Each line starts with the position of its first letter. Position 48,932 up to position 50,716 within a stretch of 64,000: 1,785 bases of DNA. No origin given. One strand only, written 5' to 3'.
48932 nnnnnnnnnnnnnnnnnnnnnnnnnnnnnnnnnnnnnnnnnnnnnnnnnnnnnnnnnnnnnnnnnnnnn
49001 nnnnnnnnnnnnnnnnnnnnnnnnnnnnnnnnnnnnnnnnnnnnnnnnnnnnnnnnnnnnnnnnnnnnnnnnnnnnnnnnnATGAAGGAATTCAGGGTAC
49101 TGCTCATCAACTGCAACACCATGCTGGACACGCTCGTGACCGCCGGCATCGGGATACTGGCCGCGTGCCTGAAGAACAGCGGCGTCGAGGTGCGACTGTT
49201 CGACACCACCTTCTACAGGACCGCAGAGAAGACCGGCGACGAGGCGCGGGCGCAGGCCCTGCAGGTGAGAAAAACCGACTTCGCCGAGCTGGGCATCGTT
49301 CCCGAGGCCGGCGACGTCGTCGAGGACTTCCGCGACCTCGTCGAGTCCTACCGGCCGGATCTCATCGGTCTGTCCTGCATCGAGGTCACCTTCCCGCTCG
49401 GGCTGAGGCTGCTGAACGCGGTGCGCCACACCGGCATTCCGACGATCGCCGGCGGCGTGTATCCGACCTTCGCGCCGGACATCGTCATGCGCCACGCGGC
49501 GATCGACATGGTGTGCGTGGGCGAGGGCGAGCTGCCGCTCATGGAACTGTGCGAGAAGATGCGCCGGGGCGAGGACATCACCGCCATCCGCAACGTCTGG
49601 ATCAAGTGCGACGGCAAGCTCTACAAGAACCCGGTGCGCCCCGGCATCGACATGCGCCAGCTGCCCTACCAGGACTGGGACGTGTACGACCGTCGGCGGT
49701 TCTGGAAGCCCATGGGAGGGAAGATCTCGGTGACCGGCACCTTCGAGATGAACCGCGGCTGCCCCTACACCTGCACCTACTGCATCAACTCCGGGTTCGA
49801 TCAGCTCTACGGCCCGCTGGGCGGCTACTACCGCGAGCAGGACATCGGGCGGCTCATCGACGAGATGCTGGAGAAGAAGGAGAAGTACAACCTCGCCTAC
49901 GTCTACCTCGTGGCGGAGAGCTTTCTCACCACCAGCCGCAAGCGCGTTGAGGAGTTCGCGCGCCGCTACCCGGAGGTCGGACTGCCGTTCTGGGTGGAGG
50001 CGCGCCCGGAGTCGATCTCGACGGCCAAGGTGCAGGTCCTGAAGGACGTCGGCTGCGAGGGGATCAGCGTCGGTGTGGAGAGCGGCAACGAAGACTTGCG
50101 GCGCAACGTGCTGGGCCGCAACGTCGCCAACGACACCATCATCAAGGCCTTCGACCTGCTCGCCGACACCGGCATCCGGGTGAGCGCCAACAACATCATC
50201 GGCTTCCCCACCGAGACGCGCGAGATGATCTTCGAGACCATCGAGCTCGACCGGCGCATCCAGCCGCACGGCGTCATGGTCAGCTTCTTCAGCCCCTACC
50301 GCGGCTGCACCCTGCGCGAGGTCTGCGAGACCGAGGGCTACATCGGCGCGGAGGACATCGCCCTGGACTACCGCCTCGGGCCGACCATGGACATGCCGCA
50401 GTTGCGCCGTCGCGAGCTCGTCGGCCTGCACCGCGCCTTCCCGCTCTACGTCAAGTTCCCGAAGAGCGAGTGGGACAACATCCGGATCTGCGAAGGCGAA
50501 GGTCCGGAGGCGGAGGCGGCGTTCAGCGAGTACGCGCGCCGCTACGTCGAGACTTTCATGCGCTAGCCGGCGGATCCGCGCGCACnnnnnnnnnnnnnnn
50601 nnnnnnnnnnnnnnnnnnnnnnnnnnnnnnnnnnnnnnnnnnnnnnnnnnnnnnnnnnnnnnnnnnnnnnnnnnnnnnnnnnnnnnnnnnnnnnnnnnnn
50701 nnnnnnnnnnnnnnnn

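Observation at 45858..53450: Six tightly packed genes behind a perfect FNR box: Mo-oxidoreductase, TIM barrel, B12-rSAM, NAD-dehydrogenase, ubiU, ubiV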

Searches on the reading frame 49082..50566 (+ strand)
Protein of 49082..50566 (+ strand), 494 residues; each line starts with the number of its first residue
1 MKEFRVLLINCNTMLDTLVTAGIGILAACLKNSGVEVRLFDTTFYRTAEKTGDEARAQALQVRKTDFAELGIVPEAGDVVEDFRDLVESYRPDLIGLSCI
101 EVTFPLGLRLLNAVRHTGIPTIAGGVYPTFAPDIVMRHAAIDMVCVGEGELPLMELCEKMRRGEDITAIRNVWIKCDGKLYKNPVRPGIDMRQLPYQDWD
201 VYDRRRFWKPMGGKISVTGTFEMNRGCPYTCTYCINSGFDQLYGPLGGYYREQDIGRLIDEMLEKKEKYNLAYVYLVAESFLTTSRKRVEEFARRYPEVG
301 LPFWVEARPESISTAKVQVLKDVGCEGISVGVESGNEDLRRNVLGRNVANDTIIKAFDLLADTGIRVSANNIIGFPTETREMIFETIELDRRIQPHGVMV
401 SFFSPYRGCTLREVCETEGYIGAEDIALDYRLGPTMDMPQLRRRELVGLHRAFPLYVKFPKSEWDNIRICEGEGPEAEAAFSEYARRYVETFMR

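Call 12: search_protein_families(library=pfam, proteins=[window:49082-50566:+])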
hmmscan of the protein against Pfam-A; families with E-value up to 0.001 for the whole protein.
window:49082-50566:+ (494 aa): 2 families
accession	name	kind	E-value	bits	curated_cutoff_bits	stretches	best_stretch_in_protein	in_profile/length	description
PF04055.27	Radical_SAM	-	9.1e-20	71.9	29.5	1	223-389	3-165/166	Radical SAM superfamily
PF02310.24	B12-binding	-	4.1e-15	56.1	32.1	1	18-156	12-120/121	B12 binding domain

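Call 13: search_protein_families(library=ncbifam, proteins=[window:49082-50566:+], max_evalue=0.00001)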
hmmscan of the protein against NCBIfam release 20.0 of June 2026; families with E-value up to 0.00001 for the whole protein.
window:49082-50566:+ (494 aa): 27 families (the best 25 are shown)
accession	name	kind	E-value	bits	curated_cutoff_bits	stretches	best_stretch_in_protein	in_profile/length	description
TIGR03471.1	HpnJ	equivalog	9.7e-31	107.1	577.6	1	128-447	107-422/472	hopanoid biosynthesis associated radical SAM protein HpnJ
TIGR04013.1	B12_SAM_MJ_1487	hypoth_equivalog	2e-26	92.7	251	2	82-235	34-168/382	TIGR04013 family B12-binding domain/radical SAM domain-containing protein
TIGR02026.1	BchE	equivalog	2.4e-26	92.7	481.35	1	81-416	53-388/497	magnesium-protoporphyrin IX monomethyl ester anaerobic oxidative cyclase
NF050148.1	rSAM_ApyD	equivalog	3.1e-23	82.1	750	1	87-388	70-361/645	RiPP biosynthesis radical SAM protein ApyD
TIGR04072.2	rSAM_ladder_B12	equivalog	2.5e-20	72.5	360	1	5-425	1-382/443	lipid biosynthesis B12-binding/radical SAM protein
TIGR04479.1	bcpD_PhpK_rSAM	subfamily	4.2e-20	71.6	600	1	147-396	178-412/504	PhpK family radical SAM P-methyltransferase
TIGR03975.1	rSAM_ocin_1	subfamily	7.2e-19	67.7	281.85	1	63-389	100-426/606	RiPP maturation radical SAM C-methyltransferase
NF033070.1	rSAM_AprD4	equivalog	1.9e-17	63.3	500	1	193-425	172-400/456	AprD4 family radical SAM diol-dehydratase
TIGR04385.1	B12_rSAM_cofa1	equivalog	3.7e-17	62.7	450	1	86-390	56-361/438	B12 lower ligand biosynthesis radical SAM protein BzaD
TIGR04295.1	B12_rSAM_oligo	hypoth_equivalog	2e-16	59.7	400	1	108-351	91-319/422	TIGR04295 family B12-binding domain-containing radical SAM protein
TIGR04367.1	HpnR_B12_rSAM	equivalog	1.5e-15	56.7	650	1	72-418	41-373/490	hopanoid C-3 methylase HpnR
NF038361.1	rSAM_Sden_1168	equivalog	1.9e-14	53.1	575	1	81-423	130-481/560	Sden_1168 family B12-binding radical SAM P-methyltransferase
TIGR04014.1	B12_SAM_MJ_0865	equivalog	5.4e-14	51.8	360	1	110-414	60-357/434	methyl-coenzyme M reductase glutamine C-methyltransferase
TIGR04428.1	B12_rSAM_trp_MT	equivalog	7.9e-10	37.7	500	0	223-401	221-410/558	tryptophan 2-C-methyltransferase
TIGR03994.1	rSAM_HemZ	equivalog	1.5e-09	37.5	321.4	1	303-415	175-288/401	coproporphyrinogen dehydrogenase HemZ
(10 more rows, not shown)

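Call 17: find_homologous_proteins(query=window:49082-50566:+, max_evalue=1e-20)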
Query window:49082-50566:+ (494 aa): 1445 proteins with E <= 1e-20 among 8000 candidates; the best 120 are listed.
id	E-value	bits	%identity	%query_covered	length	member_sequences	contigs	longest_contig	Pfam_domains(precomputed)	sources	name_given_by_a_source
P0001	0.0e+0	1102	95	100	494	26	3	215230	PF04055.28,PF02310.25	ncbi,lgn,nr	ncbi:MAG: hypothetical protein HONDAALG_00556 [Gammaproteobacteria bacterium]|nr:hypothetical protei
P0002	0.0e+0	1070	91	100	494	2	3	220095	PF04055.28,PF02310.25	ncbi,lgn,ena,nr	ncbi:MAG TPA: radical SAM protein [Gammaproteobacteria bacterium]|nr:radical SAM protein [Gammaprote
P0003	0.0e+0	1061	91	100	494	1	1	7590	PF04055.28,PF02310.25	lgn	-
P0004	7.4e-297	1003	86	100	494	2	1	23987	PF04055.28,PF02310.25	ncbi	-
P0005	1.7e-274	929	79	100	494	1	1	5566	PF04055.28,PF02310.25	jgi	-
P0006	1.3e-266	903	77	100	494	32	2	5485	PF04055.28,PF02310.25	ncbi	-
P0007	1.8e-265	900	76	100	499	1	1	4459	PF04055.28,PF02310.25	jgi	jgi:anaerobic magnesium-protoporphyrin IX monomethyl ester cyclase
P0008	1.0e-263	894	76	100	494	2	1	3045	PF04055.28,PF02310.25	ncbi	-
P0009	3.2e-263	892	77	100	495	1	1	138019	PF04055.28,PF02310.25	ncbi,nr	ncbi:MAG: B12-binding domain-containing radical SAM protein [Gammaproteobacteria bacterium]|nr:B12-b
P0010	5.3e-263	891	74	100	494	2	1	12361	PF04055.28,PF02310.25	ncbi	-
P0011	1.5e-262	890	76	100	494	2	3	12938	PF04055.28,PF02310.25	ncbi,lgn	-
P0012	3.6e-262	889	76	100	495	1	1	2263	PF04055.28,PF02310.25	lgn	-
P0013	2.5e-261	886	75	100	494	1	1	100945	PF04055.28,PF02310.25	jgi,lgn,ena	-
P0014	8.0e-261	884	76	100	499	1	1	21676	PF04055.28,PF19864.6,PF02310.25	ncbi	-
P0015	4.0e-259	879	76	100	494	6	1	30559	PF04055.28,PF02310.25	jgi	jgi:radical SAM superfamily enzyme YgiQ (UPF0313 family)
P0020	1.8e-256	870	74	100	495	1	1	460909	PF04055.28,PF02310.25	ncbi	-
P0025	2.4e-255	866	73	100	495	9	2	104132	PF04055.28,PF02310.25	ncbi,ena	-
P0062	4.6e-243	826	69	100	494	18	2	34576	PF04055.28,PF02310.25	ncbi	ncbi:MAG: radical SAM protein [Candidatus Brocadiales bacterium]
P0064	9.5e-243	825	70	100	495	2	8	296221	PF04055.28,PF02310.25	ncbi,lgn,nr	ncbi:MAG: B12-binding domain-containing radical SAM protein [Alphaproteobacteria bacterium]|nr:B12-b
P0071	4.1e-241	819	71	100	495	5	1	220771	PF04055.28,PF19864.6,PF02310.25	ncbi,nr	ncbi:MAG: B12-binding domain-containing radical SAM protein [Rhodospirillales bacterium]|nr:B12-bind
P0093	3.1e-221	754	65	100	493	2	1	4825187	PF04055.28,PF02310.25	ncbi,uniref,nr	ncbi:radical SAM protein [Magnetospirillum sp. XM-1]|uniref:B12-binding domain-containing radical SA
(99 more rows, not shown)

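Call 18: find_encoding_contigs(protein=P0001, flank=10000, max_places=3)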
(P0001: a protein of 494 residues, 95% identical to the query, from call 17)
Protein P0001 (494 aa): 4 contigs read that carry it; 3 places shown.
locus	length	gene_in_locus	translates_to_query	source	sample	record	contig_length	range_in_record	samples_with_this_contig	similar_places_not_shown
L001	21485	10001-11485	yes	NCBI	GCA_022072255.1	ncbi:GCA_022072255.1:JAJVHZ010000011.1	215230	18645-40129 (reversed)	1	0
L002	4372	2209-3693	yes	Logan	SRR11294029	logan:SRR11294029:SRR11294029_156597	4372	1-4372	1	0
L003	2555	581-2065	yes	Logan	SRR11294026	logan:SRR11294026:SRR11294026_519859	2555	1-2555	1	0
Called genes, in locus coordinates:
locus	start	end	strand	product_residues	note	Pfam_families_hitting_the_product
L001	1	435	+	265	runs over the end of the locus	PF01012:ETF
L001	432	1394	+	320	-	PF01012:ETF, PF00766:ETF_alpha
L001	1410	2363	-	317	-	PF00089:Trypsin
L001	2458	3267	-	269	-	PF01180:DHO_dh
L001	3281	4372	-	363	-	PF00266:Aminotran_5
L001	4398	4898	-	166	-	PF06181:Urate_ox_N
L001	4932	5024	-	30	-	-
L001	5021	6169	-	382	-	PF04055:Radical_SAM, PF13186:SPASM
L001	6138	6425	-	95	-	PF05402:PqqD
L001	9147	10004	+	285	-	PF01261:AP_endonuc_2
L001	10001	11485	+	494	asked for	PF02310:B12-binding, PF04055:Radical_SAM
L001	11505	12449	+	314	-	PF03446:NAD_binding_2, PF03807:F420_oxidored, PF14833:NAD_binding_11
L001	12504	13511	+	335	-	PF01136:Peptidase_U32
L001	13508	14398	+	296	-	PF01136:Peptidase_U32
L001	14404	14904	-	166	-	PF07398:MDMPI_C (weak), PF02036:SCP2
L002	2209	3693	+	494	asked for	PF02310:B12-binding, PF04055:Radical_SAM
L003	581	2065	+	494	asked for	PF02310:B12-binding, PF04055:Radical_SAM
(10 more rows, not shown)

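Call 19: find_encoding_contigs(protein=P0093, flank=10000, max_places=2)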
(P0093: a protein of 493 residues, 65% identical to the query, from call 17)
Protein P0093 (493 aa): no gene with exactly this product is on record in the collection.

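Call 20: find_encoding_contigs(protein=P0062, flank=10000, max_places=2)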
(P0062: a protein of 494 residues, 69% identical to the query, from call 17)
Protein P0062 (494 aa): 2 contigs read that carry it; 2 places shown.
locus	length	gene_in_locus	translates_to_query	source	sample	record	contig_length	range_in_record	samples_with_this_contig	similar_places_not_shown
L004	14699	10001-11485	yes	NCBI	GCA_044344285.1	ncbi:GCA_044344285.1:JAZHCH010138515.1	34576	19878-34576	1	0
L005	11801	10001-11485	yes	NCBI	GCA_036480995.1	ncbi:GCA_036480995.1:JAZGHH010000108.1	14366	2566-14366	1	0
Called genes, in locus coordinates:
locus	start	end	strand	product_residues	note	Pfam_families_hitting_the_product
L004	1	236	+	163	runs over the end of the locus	PF02776:TPP_enzyme_N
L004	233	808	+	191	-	PF02775:TPP_enzyme_C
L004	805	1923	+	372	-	PF00266:Aminotran_5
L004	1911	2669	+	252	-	PF00483:NTP_transferase, PF01128:IspD (weak), PF12804:NTP_transf_3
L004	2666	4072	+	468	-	PF01066:CDP-OH_P_transf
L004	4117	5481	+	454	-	PF01066:CDP-OH_P_transf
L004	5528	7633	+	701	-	PF04879:Molybdop_Fe4S4, PF00384:Molybdopterin, PF01568:Molydop_binding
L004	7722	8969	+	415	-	PF00180:Iso_dh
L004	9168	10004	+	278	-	PF01261:AP_endonuc_2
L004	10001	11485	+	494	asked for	PF02310:B12-binding, PF04055:Radical_SAM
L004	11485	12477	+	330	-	PF03706:LPG_synthase_TM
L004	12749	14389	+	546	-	PF02776:TPP_enzyme_N, PF00205:TPP_enzyme_M, PF02775:TPP_enzyme_C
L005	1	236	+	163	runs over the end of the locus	PF02776:TPP_enzyme_N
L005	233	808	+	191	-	PF02775:TPP_enzyme_C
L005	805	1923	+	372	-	PF00266:Aminotran_5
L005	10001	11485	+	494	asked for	PF02310:B12-binding, PF04055:Radical_SAM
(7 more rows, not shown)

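Call 21: find_encoding_contigs(protein=P0064, flank=10000, max_places=2)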
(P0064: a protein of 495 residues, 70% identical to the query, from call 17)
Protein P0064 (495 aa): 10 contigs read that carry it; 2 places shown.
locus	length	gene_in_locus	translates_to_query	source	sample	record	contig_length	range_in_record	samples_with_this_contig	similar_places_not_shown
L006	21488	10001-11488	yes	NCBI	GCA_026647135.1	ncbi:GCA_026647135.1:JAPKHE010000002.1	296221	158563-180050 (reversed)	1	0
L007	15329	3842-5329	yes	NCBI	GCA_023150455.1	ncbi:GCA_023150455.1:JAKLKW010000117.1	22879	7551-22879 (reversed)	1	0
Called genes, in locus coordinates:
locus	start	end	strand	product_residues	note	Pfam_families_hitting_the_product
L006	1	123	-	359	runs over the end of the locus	PF01408:GFO_IDH_MocA, PF02894:GFO_IDH_MocA_C, PF22725:GFO_IDH_MocA_C3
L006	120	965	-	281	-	PF00528:BPD_transp_1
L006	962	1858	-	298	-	PF00528:BPD_transp_1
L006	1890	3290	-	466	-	PF01547:SBP_bac_1, PF13416:SBP_bac_8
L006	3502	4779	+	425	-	-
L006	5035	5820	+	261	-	PF12146:Hydrolase_4 (weak)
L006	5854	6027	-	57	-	-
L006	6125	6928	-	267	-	PF12146:Hydrolase_4, PF20408:Abhydrolase_11 (faint), PF12695:Abhydrolase_5 (faint), PF12697:Abhydrolase_6, PF00561:Abhydrolase_1 (faint)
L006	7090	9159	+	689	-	PF04879:Molybdop_Fe4S4, PF00384:Molybdopterin, PF01568:Molydop_binding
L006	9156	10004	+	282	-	PF01261:AP_endonuc_2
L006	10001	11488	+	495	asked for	PF02310:B12-binding, PF04055:Radical_SAM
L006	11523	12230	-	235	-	PF00881:Nitroreductase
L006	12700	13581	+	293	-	PF00941:FAD_binding_5, PF03450:CO_deh_flav_C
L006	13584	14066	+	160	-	PF00111:Fer2, PF01799:Fer2_2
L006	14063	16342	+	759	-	PF01315:Ald_Xan_dh_C, PF02738:MoCoBD_1, PF20256:MoCoBD_2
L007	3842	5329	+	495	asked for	PF02310:B12-binding, PF04055:Radical_SAM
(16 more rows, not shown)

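Call 22: find_encoding_contigs(protein=P0020, flank=10000, max_places=2)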
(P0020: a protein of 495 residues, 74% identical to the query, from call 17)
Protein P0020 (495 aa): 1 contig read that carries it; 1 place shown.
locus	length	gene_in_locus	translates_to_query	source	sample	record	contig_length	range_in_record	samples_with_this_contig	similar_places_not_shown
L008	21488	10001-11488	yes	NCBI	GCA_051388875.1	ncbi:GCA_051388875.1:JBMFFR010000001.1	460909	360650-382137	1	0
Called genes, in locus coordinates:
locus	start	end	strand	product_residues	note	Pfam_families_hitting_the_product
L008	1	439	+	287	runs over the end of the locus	-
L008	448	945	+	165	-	PF02776:TPP_enzyme_N (weak)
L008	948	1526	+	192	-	PF02775:TPP_enzyme_C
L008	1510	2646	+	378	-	PF00266:Aminotran_5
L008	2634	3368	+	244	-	PF00483:NTP_transferase, PF12804:NTP_transf_3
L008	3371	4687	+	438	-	PF01066:CDP-OH_P_transf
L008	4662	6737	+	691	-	PF04879:Molybdop_Fe4S4, PF00384:Molybdopterin, PF01568:Molydop_binding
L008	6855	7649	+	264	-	-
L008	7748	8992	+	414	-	PF00180:Iso_dh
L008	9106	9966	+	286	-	PF01261:AP_endonuc_2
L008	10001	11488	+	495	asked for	PF02310:B12-binding, PF04055:Radical_SAM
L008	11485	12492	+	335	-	PF03706:LPG_synthase_TM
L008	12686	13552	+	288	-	PF01048:PNP_UDP_1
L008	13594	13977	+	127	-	PF00383:dCMP_cyt_deam_1, PF08211:dCMP_cyt_deam_2, PF26947:CDL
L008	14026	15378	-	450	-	PF00004:AAA (weak), PF07728:AAA_5 (weak), PF07724:AAA_2, PF00004:AAA, PF10431:ClpB_D2-small (weak)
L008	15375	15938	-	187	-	PF00227:Proteasome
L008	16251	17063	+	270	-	PF13435:Cytochrome_C554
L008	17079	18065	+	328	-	PF14522:Cytochrome_C7 (faint), PF14537:Cytochrom_c3_2 (faint)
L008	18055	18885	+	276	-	-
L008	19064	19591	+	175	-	-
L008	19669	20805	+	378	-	PF22494:choice_anch_I (faint), PF10282:Lactonase (faint), PF07676:PD40 (faint), PF08450:SGL (faint), PF21783:YNCE, PF23381:Beta-prop_IFT122_1st (faint), PF25174:Beta-prop_THOC3 (weak), PF02239:Cytochrom_D1 (faint), +2 more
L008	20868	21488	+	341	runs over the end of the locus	PF00034:Cytochrom_C (faint), PF03150:CCP_MauG (faint), PF13442:Cytochrome_CBB3 (faint)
